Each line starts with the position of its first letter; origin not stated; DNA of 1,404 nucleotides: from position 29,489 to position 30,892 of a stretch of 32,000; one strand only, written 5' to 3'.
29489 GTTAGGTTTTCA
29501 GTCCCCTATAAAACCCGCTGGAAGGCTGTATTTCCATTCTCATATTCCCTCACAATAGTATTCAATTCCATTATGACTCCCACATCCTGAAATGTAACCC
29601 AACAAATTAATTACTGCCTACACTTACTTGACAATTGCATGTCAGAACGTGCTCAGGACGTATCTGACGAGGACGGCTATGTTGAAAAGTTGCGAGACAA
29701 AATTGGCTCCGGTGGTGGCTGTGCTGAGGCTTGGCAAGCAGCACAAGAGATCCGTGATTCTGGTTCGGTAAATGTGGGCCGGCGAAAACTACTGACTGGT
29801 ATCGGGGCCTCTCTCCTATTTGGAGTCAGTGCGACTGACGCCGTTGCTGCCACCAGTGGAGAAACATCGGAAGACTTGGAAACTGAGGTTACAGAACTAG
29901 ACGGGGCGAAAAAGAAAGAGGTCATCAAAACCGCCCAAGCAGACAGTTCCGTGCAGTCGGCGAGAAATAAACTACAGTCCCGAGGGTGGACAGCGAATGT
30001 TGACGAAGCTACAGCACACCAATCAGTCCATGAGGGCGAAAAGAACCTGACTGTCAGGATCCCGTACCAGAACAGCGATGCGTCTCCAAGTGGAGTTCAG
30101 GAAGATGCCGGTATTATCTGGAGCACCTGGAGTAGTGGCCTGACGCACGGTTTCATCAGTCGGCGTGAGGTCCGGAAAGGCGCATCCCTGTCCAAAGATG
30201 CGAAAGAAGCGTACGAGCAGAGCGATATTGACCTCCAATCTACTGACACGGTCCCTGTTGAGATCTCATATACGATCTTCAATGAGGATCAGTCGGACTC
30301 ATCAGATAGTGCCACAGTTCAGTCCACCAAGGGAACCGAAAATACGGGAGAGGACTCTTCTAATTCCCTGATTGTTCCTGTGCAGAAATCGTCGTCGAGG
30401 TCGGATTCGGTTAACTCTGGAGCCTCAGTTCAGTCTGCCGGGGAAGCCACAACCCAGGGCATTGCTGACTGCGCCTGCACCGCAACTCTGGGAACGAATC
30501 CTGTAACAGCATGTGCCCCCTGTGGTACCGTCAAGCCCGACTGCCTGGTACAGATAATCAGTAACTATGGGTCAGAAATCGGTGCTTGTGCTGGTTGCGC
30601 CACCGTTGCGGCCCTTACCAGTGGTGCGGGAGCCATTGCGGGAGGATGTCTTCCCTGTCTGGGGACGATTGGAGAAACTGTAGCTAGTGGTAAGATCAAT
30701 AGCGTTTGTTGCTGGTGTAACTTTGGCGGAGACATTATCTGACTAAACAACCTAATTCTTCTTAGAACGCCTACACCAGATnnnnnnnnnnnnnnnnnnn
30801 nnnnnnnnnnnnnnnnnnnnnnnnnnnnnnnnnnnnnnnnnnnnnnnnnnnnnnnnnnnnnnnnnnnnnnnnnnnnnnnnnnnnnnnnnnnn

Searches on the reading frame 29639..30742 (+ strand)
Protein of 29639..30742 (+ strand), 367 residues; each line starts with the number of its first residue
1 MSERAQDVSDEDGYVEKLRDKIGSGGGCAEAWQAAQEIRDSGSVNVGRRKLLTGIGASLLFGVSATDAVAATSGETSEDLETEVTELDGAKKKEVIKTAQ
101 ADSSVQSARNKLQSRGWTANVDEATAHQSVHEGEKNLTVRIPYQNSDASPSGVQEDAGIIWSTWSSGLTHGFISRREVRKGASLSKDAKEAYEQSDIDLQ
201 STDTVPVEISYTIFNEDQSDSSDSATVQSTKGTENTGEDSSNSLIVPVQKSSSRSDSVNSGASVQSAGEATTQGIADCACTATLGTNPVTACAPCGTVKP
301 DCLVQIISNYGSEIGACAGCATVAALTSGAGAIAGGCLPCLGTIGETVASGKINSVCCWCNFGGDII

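Call 57: search_protein_families(library=pfam, max_evalue=0.1, proteins=[window:29639-30742:+])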
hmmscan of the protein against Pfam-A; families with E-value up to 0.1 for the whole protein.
window:29639-30742:+ (367 aa): 0 families

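Call 68: find_encoding_contigs(protein=window:29639-30742:+, flank=10000, max_places=3)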
Protein window:29639-30742:+ (367 aa): 3 contigs read that carry it; 3 places shown.
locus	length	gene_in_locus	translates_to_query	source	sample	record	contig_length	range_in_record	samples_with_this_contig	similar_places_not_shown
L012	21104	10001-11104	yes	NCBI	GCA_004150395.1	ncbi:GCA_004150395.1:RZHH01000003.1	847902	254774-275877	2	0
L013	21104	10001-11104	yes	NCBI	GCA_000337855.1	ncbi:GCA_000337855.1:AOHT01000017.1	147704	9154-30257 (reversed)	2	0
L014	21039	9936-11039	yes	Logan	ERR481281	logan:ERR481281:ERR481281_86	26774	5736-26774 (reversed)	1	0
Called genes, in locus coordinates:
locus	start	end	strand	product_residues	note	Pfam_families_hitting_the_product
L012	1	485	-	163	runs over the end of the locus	-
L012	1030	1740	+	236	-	-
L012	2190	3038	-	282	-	PF00005:ABC_tran, PF02463:SMC_N (faint)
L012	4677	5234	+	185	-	-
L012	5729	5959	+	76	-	-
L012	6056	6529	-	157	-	-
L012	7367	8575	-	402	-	PF01497:Peripla_BP_2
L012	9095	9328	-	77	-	-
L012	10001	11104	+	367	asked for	-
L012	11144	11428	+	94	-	-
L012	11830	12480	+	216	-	PF00239:Resolvase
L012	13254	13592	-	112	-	PF26480:DUF8153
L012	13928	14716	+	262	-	-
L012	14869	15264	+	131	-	-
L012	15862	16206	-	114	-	-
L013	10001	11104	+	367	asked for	-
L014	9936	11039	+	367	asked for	-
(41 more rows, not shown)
